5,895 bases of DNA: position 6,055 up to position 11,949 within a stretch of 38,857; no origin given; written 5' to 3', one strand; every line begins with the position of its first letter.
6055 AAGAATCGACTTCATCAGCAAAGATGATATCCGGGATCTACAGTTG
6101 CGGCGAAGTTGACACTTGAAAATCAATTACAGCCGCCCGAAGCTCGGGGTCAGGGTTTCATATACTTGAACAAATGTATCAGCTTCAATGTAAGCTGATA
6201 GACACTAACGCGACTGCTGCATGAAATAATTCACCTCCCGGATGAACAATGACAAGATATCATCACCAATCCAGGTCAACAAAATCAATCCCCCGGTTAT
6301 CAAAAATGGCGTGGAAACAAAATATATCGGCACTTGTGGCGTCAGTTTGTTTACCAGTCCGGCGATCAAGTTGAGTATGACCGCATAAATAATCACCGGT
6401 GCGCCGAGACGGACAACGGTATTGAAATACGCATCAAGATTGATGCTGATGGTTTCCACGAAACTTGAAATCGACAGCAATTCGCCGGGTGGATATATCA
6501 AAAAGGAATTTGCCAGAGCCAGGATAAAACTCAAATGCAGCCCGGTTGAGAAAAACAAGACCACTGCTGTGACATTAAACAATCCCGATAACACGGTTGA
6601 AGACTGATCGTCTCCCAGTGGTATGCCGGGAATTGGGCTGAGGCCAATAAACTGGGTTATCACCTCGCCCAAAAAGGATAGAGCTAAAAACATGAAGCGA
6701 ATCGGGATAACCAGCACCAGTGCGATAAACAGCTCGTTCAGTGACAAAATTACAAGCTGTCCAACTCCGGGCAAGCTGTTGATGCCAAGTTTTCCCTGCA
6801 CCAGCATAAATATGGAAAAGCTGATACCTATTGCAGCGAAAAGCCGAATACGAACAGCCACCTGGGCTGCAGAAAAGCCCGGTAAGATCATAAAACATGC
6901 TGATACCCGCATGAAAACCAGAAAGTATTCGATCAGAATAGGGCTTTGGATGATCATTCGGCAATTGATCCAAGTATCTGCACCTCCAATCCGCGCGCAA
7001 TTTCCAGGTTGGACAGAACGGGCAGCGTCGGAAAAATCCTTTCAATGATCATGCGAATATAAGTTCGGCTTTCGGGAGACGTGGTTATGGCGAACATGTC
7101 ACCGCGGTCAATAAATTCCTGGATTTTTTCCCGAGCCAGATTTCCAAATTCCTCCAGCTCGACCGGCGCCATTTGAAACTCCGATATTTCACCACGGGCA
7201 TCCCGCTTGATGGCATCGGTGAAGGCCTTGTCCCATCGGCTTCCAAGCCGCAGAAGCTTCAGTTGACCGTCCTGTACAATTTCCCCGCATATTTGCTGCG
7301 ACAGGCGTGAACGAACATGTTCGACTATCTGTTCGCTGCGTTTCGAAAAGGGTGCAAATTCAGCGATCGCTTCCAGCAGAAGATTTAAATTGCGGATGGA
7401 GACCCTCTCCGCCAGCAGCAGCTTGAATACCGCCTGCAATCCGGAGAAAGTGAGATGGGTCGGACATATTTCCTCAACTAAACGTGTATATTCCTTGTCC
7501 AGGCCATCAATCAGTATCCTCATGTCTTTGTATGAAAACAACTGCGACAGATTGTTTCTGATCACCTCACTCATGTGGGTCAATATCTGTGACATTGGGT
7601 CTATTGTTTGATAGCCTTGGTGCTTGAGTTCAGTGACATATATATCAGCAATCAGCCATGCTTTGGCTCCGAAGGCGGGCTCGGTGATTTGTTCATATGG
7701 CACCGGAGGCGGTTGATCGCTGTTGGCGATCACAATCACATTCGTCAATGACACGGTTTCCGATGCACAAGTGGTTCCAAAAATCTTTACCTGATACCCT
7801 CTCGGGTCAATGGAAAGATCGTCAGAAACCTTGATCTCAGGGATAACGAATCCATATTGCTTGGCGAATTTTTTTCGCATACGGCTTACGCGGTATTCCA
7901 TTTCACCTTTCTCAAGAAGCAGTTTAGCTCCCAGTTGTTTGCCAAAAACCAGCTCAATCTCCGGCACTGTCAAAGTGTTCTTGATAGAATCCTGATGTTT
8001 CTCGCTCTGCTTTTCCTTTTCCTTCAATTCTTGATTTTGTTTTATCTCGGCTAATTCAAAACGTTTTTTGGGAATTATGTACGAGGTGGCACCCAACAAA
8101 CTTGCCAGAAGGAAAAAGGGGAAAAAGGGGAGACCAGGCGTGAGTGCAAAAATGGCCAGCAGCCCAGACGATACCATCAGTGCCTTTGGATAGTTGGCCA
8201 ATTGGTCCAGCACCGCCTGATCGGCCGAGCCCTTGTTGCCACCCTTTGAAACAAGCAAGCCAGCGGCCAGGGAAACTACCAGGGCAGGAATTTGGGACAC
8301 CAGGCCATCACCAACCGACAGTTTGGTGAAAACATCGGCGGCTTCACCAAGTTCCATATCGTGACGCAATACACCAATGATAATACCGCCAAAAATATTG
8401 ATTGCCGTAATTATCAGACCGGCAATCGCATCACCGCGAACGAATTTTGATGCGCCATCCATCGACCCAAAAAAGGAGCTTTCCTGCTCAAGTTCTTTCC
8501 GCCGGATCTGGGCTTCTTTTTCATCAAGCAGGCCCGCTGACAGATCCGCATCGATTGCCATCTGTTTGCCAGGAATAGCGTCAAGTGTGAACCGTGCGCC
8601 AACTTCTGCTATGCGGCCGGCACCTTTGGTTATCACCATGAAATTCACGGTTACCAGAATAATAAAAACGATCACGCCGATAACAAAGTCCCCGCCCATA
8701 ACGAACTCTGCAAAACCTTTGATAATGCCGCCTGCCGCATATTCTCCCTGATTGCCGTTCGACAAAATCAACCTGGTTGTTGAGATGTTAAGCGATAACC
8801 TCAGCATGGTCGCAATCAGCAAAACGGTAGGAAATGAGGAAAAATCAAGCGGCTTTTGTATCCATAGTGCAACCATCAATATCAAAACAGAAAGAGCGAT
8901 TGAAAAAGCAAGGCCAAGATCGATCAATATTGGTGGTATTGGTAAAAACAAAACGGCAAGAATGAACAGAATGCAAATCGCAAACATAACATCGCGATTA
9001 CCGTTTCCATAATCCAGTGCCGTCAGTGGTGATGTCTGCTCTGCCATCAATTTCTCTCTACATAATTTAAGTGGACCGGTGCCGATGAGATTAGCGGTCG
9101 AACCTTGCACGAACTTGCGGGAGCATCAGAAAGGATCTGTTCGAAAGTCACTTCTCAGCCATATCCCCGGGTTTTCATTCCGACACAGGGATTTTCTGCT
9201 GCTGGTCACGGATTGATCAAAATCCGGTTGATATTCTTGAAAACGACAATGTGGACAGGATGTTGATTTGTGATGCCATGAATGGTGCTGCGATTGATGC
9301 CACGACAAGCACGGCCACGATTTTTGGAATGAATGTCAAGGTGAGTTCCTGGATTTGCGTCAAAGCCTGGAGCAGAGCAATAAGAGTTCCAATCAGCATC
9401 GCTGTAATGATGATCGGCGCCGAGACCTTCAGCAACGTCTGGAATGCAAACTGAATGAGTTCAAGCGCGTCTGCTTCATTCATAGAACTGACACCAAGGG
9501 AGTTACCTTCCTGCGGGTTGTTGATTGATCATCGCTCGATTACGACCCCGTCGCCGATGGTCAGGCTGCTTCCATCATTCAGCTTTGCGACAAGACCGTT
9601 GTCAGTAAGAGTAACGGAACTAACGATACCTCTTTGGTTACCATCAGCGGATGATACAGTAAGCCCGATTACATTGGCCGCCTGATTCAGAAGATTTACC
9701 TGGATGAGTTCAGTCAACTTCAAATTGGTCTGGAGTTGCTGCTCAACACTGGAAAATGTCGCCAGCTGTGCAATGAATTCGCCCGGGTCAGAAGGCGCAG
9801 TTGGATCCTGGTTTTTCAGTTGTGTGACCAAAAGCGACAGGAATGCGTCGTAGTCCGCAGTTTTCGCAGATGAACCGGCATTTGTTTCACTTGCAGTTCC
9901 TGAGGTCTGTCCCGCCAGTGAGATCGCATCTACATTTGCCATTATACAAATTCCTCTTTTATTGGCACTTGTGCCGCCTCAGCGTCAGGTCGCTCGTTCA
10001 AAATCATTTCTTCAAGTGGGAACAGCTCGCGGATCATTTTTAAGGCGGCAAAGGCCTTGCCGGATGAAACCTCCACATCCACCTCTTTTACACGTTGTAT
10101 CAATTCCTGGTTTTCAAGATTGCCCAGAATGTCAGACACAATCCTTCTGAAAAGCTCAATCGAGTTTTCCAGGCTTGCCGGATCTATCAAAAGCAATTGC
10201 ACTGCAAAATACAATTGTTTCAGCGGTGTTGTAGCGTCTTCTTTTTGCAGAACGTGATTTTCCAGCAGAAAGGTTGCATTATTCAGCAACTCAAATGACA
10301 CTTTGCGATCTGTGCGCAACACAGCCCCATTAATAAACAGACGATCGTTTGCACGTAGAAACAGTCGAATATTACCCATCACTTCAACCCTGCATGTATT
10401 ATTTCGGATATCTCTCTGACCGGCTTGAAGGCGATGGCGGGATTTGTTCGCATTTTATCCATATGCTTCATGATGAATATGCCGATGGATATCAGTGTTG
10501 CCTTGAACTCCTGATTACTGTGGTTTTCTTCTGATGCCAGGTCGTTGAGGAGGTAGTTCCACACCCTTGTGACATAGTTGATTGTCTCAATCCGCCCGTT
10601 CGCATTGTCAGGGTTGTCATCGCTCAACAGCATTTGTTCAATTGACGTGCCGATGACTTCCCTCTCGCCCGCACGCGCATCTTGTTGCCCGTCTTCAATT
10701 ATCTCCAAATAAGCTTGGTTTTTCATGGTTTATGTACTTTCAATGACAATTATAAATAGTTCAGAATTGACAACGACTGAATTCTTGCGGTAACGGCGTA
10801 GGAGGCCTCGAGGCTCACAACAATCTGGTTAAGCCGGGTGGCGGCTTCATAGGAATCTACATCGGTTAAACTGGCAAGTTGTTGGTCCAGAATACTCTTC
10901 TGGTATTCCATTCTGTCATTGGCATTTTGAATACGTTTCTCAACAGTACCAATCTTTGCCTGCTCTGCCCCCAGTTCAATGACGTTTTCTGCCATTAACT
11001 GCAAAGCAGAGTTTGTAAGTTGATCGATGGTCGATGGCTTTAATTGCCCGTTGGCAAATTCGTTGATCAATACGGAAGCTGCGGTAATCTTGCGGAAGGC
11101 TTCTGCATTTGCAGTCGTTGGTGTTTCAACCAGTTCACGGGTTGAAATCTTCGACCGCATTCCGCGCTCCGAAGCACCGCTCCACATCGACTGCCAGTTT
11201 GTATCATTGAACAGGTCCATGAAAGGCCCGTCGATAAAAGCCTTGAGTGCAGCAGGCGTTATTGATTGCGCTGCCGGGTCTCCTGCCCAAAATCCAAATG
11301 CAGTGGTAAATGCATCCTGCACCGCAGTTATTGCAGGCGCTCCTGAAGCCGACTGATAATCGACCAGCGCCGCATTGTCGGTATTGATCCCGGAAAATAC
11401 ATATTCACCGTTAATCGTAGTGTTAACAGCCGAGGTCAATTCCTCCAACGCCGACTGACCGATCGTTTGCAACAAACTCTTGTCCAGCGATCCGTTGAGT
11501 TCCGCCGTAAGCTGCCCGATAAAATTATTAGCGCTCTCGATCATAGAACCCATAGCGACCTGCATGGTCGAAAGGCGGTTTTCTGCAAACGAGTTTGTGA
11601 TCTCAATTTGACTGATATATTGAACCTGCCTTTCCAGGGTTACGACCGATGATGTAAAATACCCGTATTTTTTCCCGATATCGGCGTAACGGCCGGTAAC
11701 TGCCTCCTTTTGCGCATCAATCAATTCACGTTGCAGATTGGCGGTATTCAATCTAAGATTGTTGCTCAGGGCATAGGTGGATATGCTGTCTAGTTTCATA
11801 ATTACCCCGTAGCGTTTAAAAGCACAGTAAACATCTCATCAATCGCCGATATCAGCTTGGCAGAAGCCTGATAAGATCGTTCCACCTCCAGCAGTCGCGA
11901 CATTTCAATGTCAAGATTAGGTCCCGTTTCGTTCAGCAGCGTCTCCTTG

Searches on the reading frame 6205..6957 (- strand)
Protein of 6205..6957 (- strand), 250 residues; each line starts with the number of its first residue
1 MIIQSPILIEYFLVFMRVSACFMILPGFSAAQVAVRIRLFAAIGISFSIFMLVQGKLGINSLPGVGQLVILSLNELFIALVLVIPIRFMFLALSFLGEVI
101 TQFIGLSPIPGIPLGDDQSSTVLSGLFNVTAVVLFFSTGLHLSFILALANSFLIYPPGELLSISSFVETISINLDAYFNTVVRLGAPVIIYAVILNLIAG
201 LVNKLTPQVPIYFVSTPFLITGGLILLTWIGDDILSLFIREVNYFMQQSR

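Call 54: search_protein_families(library=pfam, proteins=[window:6205-6957:-])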
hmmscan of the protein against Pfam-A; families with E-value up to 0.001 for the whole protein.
window:6205-6957:- (250 aa): 1 family
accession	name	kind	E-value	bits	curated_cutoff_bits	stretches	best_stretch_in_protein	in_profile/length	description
PF01311.25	Bac_export_1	-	1.5e-38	133.1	27.8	1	9-241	2-226/230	Bacterial export proteins, family 1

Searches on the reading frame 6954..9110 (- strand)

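Call 54: search_protein_families(library=pfam, proteins=[window:6954-9110:-])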
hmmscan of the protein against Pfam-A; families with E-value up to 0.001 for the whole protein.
window:6954-9110:- (718 aa): 1 family
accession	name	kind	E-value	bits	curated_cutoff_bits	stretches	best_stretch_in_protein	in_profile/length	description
PF00771.25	FHIPEP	-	1.5e-232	774.2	29.1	1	50-706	1-654/657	FHIPEP family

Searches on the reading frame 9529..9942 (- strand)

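Call 54: search_protein_families(library=pfam, proteins=[window:9529-9942:-])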
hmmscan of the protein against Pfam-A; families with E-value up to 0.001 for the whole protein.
window:9529-9942:- (137 aa): 1 family
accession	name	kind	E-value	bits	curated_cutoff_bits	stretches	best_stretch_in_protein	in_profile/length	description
PF03963.19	FlgD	-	1.4e-22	80.1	27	1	12-77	9-74/75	Flagellar hook capping protein - N-terminal region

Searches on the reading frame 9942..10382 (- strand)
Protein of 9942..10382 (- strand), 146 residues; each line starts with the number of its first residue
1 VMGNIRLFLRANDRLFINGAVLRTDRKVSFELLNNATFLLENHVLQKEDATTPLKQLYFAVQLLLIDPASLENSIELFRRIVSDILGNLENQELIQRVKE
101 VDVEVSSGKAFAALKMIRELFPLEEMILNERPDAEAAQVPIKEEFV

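Call 54: search_protein_families(library=pfam, proteins=[window:9942-10382:-])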
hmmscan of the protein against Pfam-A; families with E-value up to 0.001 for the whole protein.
window:9942-10382:- (146 aa): 1 family
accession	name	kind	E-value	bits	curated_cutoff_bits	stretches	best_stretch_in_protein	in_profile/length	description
PF07378.16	FlbT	-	4.9e-36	123.9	27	1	6-128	2-125/125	Flagellar protein FlbT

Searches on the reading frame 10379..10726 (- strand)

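Call 55: search_protein_families(library=pfam, proteins=[window:10379-10726:-], max_evalue=0.01)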
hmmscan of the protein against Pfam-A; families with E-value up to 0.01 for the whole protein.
window:10379-10726:- (115 aa): 1 family
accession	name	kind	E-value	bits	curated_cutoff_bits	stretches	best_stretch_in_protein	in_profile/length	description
PF07309.16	FlaF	-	3e-20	72.8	23.6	1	3-114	2-113/113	Flagellar protein FlaF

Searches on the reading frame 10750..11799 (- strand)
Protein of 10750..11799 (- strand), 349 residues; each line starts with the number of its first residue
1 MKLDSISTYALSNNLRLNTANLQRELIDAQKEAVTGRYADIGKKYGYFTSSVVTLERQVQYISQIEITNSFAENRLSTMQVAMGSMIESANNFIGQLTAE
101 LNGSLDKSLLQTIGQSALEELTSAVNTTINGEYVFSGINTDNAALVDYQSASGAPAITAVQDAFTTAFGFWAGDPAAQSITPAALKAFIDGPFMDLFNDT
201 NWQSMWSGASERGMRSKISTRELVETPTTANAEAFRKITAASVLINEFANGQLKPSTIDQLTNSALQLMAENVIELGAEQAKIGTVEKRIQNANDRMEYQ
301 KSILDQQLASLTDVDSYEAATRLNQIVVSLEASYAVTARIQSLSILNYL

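Call 55: search_protein_families(library=pfam, proteins=[window:10750-11799:-], max_evalue=0.01)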
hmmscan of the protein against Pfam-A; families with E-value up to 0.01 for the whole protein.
window:10750-11799:- (349 aa): 2 families
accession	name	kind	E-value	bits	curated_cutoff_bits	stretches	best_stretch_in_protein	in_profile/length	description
PF00669.25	Flagellin_N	-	2e-16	60.8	26.6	1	6-140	1-139/139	Bacterial flagellin N-terminal helical region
PF00700.27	Flagellin_C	-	3.9e-14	53.2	23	1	270-349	5-86/86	Bacterial flagellin C-terminal helical region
